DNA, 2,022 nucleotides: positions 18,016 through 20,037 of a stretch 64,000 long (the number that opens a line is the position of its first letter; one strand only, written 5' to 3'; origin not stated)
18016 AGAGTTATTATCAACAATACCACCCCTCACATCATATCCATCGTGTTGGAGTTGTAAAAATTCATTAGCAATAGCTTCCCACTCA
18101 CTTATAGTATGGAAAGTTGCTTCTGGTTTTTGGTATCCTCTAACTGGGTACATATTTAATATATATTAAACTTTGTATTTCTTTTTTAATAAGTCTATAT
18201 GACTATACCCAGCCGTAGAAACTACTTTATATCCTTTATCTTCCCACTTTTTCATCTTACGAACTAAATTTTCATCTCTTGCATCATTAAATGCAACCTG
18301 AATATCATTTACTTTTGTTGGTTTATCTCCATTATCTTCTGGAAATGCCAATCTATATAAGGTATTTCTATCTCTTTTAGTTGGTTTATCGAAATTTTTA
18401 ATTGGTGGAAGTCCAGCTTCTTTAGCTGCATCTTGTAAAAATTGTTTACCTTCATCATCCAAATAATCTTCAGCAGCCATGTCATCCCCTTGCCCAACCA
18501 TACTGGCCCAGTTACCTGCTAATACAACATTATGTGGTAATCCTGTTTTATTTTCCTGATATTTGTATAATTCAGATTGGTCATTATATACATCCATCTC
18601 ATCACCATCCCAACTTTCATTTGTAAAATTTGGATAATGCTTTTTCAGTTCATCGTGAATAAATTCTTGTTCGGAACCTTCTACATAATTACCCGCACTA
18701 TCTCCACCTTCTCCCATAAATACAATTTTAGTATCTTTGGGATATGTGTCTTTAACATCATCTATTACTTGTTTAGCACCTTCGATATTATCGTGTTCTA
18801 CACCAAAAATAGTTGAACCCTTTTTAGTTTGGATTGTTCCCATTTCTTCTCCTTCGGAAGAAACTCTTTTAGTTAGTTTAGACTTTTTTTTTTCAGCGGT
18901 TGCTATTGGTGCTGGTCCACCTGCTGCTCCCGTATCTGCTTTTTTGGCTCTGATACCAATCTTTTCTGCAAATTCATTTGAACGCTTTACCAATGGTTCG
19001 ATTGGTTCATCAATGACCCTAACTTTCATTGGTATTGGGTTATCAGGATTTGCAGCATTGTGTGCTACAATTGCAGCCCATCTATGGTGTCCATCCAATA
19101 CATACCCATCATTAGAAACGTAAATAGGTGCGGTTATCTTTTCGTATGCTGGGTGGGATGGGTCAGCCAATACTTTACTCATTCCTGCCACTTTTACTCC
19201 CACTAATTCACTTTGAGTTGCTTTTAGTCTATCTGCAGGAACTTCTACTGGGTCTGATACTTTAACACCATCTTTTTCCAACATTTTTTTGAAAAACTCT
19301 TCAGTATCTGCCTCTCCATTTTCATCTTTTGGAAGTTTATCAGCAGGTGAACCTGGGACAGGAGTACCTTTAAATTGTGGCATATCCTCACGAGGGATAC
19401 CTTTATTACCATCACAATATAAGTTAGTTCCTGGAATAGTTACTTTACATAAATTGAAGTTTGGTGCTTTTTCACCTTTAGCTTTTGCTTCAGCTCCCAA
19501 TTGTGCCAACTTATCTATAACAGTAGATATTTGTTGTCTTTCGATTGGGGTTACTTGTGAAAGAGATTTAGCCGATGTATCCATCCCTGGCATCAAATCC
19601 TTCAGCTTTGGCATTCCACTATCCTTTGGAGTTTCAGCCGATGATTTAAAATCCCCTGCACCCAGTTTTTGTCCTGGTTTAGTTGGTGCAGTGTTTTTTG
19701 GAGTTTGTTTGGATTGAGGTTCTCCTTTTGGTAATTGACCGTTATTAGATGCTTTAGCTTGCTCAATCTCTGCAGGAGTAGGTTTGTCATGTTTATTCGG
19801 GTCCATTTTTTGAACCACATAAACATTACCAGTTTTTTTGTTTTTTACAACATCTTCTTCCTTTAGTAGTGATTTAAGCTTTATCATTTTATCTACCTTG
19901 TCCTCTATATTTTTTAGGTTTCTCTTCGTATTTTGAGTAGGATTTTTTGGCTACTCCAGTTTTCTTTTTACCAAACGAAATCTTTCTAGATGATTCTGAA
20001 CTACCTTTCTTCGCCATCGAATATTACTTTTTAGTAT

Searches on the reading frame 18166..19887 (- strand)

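Call 7: search_protein_families(library=phrogs, proteins=[window:18166-19887:-], max_evalue=0.001)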
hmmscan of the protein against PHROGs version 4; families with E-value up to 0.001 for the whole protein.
window:18166-19887:- (573 aa): 1 family
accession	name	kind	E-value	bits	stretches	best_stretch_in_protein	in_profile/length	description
phrog_2859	-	unknown function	2.5e-16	59.8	1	144-327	321-460/740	-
